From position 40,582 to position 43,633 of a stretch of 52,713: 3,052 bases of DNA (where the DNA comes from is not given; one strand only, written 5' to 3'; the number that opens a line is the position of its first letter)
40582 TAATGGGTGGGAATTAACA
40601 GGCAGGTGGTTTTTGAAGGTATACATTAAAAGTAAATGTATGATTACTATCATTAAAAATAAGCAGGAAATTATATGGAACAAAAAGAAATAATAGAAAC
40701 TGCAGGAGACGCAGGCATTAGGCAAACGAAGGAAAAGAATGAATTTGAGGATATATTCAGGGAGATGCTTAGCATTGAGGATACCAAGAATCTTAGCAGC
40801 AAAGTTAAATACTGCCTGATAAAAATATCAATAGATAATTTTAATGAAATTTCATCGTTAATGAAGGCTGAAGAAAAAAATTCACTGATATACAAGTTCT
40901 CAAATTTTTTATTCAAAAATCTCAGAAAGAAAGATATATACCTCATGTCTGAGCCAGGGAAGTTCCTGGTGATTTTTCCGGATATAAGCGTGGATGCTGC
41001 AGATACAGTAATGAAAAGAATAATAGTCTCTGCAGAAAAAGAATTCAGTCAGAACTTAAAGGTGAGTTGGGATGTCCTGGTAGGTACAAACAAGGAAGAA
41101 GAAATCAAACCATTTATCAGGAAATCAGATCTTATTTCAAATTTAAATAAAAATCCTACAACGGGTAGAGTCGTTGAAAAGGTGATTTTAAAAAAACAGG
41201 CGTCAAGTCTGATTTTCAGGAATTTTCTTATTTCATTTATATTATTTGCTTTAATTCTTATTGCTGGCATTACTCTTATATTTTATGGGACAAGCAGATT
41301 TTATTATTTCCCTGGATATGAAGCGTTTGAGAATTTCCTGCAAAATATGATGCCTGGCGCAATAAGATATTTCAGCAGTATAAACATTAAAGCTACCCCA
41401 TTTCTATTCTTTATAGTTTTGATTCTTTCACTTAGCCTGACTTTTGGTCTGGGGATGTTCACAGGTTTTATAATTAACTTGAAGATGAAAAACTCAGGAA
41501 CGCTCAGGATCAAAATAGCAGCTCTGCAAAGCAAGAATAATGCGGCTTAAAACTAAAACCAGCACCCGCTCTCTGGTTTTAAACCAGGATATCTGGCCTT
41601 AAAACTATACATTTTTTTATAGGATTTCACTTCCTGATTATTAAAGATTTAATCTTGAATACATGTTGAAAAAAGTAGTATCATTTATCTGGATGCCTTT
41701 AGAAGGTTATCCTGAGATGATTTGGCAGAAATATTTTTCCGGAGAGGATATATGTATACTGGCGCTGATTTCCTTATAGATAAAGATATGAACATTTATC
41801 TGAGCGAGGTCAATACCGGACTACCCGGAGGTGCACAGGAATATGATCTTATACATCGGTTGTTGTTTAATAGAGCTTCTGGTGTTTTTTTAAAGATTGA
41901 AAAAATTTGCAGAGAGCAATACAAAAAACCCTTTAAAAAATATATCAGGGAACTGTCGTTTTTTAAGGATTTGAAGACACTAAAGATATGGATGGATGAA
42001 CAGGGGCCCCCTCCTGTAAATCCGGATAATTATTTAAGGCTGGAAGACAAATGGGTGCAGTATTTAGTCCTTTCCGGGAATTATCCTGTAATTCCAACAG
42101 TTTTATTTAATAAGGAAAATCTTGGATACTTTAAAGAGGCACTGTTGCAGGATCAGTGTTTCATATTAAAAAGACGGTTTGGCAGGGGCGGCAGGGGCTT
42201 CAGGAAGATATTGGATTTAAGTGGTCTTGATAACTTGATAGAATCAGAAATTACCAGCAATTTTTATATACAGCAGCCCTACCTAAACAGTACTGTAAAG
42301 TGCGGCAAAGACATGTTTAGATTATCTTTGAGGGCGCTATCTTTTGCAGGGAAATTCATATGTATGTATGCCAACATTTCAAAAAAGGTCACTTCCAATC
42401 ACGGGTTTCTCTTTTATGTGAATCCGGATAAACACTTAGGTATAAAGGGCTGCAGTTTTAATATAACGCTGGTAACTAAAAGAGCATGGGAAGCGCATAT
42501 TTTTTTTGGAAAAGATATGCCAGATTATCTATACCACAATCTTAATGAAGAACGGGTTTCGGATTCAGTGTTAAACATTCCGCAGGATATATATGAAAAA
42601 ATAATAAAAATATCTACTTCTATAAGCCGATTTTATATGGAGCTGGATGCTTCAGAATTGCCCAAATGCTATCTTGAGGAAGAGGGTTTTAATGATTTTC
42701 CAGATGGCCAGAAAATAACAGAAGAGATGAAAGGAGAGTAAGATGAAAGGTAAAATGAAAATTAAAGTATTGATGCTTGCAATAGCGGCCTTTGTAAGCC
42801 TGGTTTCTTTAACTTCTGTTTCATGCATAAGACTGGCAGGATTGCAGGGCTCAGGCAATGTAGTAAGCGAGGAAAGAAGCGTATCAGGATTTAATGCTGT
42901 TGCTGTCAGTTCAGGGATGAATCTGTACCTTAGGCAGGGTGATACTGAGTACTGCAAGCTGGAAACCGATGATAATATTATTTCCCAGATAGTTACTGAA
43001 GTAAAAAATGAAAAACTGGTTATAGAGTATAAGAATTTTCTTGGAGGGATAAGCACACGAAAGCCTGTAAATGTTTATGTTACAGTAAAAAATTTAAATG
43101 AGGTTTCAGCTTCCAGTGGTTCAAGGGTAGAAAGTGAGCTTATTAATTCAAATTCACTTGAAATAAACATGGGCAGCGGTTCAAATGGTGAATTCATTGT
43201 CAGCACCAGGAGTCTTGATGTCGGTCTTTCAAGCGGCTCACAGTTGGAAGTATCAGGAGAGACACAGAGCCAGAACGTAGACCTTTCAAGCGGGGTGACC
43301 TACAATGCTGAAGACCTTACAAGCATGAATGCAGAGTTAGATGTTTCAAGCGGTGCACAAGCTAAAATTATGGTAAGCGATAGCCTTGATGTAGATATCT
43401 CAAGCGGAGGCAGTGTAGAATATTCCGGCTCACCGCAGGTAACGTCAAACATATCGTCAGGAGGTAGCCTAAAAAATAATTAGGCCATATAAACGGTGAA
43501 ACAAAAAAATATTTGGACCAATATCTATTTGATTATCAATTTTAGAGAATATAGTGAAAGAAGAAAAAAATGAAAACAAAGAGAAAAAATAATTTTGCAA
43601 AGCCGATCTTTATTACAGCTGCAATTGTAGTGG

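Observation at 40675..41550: Last tad-operon gene encodes a membrane-anchored degenerate GGDEF domain that keeps the RxxD I-site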

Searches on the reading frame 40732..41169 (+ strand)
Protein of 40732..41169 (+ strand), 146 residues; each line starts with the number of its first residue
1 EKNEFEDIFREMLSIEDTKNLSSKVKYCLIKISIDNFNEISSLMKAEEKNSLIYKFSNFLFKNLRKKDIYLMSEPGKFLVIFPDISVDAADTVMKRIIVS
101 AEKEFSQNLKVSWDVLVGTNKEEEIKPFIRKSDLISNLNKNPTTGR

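Call 52: search_solved_structures(query=A3, max_evalue=0.01, show_alignments=0)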
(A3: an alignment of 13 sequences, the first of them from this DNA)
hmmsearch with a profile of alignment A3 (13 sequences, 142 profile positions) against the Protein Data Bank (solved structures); distinct sequences matched with E-value up to 0.01: 39.
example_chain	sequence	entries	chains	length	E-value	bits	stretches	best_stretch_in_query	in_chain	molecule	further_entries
6zxm_A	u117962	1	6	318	1e-19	73.5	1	2-107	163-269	Putative GGDEF/response regulator receiver domain protein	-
7e6g_A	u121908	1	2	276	6.7e-17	64.4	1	5-121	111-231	Putative GGDEF domain protein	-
6zxb_A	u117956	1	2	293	4.8e-16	61.6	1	2-107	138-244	Putative GGDEF/response regulator receiver domain protein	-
6zxc_A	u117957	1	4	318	5.7e-16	61.4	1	2-107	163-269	Putative GGDEF/response regulator receiver domain protein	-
4zve_A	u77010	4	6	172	3.5e-14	55.6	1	2-105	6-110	Diguanylate cyclase DosC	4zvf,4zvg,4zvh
3ign_A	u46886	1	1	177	5e-12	48.6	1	11-119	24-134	Diguanylate cyclase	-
6et7_A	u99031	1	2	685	1.6e-11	46.9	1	3-120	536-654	Diguanylate cyclase (GGDEF) domain-containing protein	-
5llw_B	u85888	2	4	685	1.6e-11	46.9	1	3-120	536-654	Diguanylate cyclase (GGDEF) domain-containing protein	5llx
5euh_A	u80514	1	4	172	1.6e-10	43.7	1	2-129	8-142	Putative GGDEF domain membrane protein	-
6eib_A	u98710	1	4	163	1e-09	41.1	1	18-136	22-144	Sensory box/GGDEF family protein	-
9p6j_A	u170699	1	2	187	2.1e-09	40.1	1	22-105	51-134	diguanylate cyclase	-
9g86_A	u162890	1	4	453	5.1e-09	38.8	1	19-102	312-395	Response regulator PleD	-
9g85_A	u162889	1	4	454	5.2e-09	38.8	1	19-102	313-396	Response regulator PleD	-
2wb4_A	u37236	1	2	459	5.3e-09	38.8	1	19-102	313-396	DIGUANYLATE CYCLASE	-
1w25_A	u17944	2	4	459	5.3e-09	38.8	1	19-102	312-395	STALKED-CELL DIFFERENTIATION CONTROLLING PROTEIN | RESPONSE REGULATOR PLED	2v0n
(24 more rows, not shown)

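Call 53: search_solved_structures(query=A3, max_evalue=1e-13, show_alignments=5)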
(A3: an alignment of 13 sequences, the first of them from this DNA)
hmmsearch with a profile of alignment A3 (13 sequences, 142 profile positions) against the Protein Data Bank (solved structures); distinct sequences matched with E-value up to 1e-13: 5.
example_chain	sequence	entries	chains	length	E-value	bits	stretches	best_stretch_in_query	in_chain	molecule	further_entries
6zxm_A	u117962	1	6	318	1e-19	73.5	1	2-107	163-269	Putative GGDEF/response regulator receiver domain protein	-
7e6g_A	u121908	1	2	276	6.7e-17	64.4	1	5-121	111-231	Putative GGDEF domain protein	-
6zxb_A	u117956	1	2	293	4.8e-16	61.6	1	2-107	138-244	Putative GGDEF/response regulator receiver domain protein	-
6zxc_A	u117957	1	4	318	5.7e-16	61.4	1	2-107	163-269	Putative GGDEF/response regulator receiver domain protein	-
4zve_A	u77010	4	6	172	3.5e-14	55.6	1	2-105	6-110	Diguanylate cyclase DosC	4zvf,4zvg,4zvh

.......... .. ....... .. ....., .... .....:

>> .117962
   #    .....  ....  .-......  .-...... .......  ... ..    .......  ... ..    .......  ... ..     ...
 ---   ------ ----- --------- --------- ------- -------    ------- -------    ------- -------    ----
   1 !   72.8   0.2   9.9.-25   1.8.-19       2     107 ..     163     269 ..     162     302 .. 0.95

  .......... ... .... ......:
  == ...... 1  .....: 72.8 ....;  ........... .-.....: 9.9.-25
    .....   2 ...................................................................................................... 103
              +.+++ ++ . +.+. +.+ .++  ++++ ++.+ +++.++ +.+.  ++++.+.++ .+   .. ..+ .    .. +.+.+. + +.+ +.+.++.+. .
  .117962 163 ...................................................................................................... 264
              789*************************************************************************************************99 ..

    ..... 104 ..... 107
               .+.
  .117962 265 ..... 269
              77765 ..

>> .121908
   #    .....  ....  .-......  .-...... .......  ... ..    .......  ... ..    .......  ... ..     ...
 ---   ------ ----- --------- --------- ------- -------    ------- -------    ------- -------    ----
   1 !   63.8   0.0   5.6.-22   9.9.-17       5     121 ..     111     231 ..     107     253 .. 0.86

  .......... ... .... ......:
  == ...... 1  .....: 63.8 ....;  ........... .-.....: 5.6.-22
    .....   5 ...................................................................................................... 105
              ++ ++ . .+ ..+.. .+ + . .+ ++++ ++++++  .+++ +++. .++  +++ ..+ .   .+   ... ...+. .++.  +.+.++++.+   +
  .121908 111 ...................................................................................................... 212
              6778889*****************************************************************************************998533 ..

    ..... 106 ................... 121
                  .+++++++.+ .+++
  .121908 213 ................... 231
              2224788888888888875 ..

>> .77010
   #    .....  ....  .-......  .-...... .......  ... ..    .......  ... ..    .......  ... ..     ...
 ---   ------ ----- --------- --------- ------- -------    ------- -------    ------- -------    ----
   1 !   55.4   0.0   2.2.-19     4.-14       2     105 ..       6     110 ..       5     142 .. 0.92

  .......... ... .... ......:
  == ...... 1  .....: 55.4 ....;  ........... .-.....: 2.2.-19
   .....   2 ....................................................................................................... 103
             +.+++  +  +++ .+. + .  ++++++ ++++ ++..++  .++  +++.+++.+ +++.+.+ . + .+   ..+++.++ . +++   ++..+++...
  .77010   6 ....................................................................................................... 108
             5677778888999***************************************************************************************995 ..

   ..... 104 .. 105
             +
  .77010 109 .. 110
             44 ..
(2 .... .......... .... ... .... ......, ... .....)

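Call 58: predict_structure(alignment_id=A2)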
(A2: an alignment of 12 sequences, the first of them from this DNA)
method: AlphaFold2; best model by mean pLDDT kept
length: 146 residues; sequences in the alignment: 12
mean_pLDDT: 75.0   pTM: 0.65
mean pLDDT of the five models: 75.0, 74.6, 73.9, 71.0, 68.2
residues with pLDDT >= 90: 32; 70-90: 72; 50-70: 13; < 50: 29
segments of 3 or more residues with pLDDT < 50: 1-3, 5-7, 9-20, 136-146
pLDDT, mean of each block of 10 residues (from residue 1): 46 45 75 91 86 91 84 86 85 91 89 85 72 48 35
secondary structure, 60 per line:
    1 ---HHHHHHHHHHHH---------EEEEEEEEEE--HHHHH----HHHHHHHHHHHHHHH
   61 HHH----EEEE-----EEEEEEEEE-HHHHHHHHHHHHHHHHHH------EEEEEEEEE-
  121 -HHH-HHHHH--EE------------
elements in order: H4-15 E25-34 H37-41 H46-63 E68-71 E77-85 H87-104 E111-119 H126-130

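Call 62: fold_search(model_id=the predicted structure, library=pdb)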
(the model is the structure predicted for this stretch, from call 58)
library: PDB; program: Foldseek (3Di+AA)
matches with E <= 10: 1389; with E <= 0.001: 15
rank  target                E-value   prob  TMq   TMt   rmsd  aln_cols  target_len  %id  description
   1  6eib_B                1.6e-04  1.00  0.58  0.53   7.4       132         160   13  Structure of the active GGEEF domain of a diguanylate cyclase from Vibrio cholerae. (released 2018-10-10)
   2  5euh_A                3.0e-04  1.00  0.53  0.48   7.5       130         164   16  Crystal structure of the c-di-GMP-bound GGDEF domain of P. fluorescens GcbC (released 2015-12-30)
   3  9g86_A                3.7e-04  1.00  0.54  0.20   8.1       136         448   17  Structure of Response regulator PleD in complex with c-diGMP and pppGpp (released 2025-08-06)
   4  6tts_A                3.9e-04  1.00  0.52  0.45   6.9       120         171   16  Crystal structure of the GGDEF domain of DgcB from Caulobacter crescentus in complex with c-di-GMP (released 2021-01-13)
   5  9g86_B                4.5e-04  1.00  0.54  0.20   7.5       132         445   17  Structure of Response regulator PleD in complex with c-diGMP and pppGpp (released 2025-08-06)
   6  9g85_A                4.7e-04  1.00  0.54  0.20   7.9       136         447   18  Structure of Response regulator PleD in complex with c-diGMP and ppGpp (released 2025-08-06)
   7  2wb4_B                5.7e-04  1.00  0.56  0.21   6.9       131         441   18  activated diguanylate cyclase PleD in complex with c-di-GMP (released 2010-04-21)
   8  6eib_D                6.5e-04  1.00  0.58  0.54   7.4       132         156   13  Structure of the active GGEEF domain of a diguanylate cyclase from Vibrio cholerae. (released 2018-10-10)
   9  6eib_A                7.4e-04  1.00  0.54  0.50   6.1       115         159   13  Structure of the active GGEEF domain of a diguanylate cyclase from Vibrio cholerae. (released 2018-10-10)
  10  3ezu                  8.4e-04  1.00  0.44  0.22   9.0       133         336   16  Crystal structure of multidomain protein of unknown function with GGDEF-domain (NP_951600.1) from GEOBACTER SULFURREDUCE (released 2008-11-18)
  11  9g85_B                9.0e-04  1.00  0.54  0.20   8.1       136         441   17  Structure of Response regulator PleD in complex with c-diGMP and ppGpp (released 2025-08-06)
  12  3ign                  9.6e-04  1.00  0.53  0.47   6.2       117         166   18  Crystal Structure of the GGDEF domain from Marinobacter aquaeolei diguanylate cyclase complexed with c-di-GMP - Northeas (released 2009-08-11)
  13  9g85_C                9.6e-04  1.00  0.53  0.19   7.2       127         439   17  Structure of Response regulator PleD in complex with c-diGMP and ppGpp (released 2025-08-06)
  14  5xge                  9.6e-04  1.00  0.53  0.16   8.1       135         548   15  Crystal structure of the PAS-GGDEF-EAL domain of PA0861 from Pseudomonas aeruginosa in complex with cyclic di-GMP (released 2017-12-20)
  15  2v0n_A                9.6e-04  1.00  0.51  0.18   7.9       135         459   16  ACTIVATED RESPONSE REGULATOR PLED IN COMPLEX WITH C-DIGMP AND GTP- ALPHA-S (released 2007-08-21)
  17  6zxb_A                1.0e-03  1.00  0.56  0.30   7.6       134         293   18  Diguanylate cyclase DgcR (I-site mutant) in native state (released 2021-03-31)
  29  2wb4_A                1.9e-03  1.00  0.51  0.18   6.8       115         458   19  activated diguanylate cyclase PleD in complex with c-di-GMP (released 2010-04-21)
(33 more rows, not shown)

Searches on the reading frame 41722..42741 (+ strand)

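Call 5: search_protein_families(library=pfam, proteins=[window:41722-42741:+], max_evalue=1)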
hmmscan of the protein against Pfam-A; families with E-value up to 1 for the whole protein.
window:41722-42741:+ (339 aa): 3 families
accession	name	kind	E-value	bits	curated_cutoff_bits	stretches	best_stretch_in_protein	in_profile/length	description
PF14398.11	ATPgrasp_YheCD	-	0.052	13.2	26.8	0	13-32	206-225/255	YheC/D like ATP-grasp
PF14397.11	ATPgrasp_ST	-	0.063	12.9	31.4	0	11-35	233-256/278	Sugar-transfer associated ATP-grasp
PF02655.19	ATP-grasp_3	-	0.24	11.9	23.2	0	108-187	2-74/160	ATP-grasp domain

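Call 77: search_protein_families(library=ncbifam, proteins=[window:41722-42741:+], max_evalue=0.01)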
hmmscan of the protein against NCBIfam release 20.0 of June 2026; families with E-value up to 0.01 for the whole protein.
window:41722-42741:+ (339 aa): 1 family
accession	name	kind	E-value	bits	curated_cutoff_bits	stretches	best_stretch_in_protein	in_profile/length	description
TIGR00768.1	rimK_fam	subfamily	0.00055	19.4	143.4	1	74-189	52-171/276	RimK family alpha-L-glutamate ligase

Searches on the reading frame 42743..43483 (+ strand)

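Call 5: search_protein_families(library=pfam, proteins=[window:42743-43483:+], max_evalue=1)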
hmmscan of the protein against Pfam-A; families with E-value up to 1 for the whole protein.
window:42743-43483:+ (246 aa): 1 family
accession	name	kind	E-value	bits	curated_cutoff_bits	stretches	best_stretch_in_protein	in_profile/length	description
PF10988.14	DUF2807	-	1.9e-41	142.2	24.2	1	50-231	2-181/181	Putative auto-transporter adhesin, head GIN domain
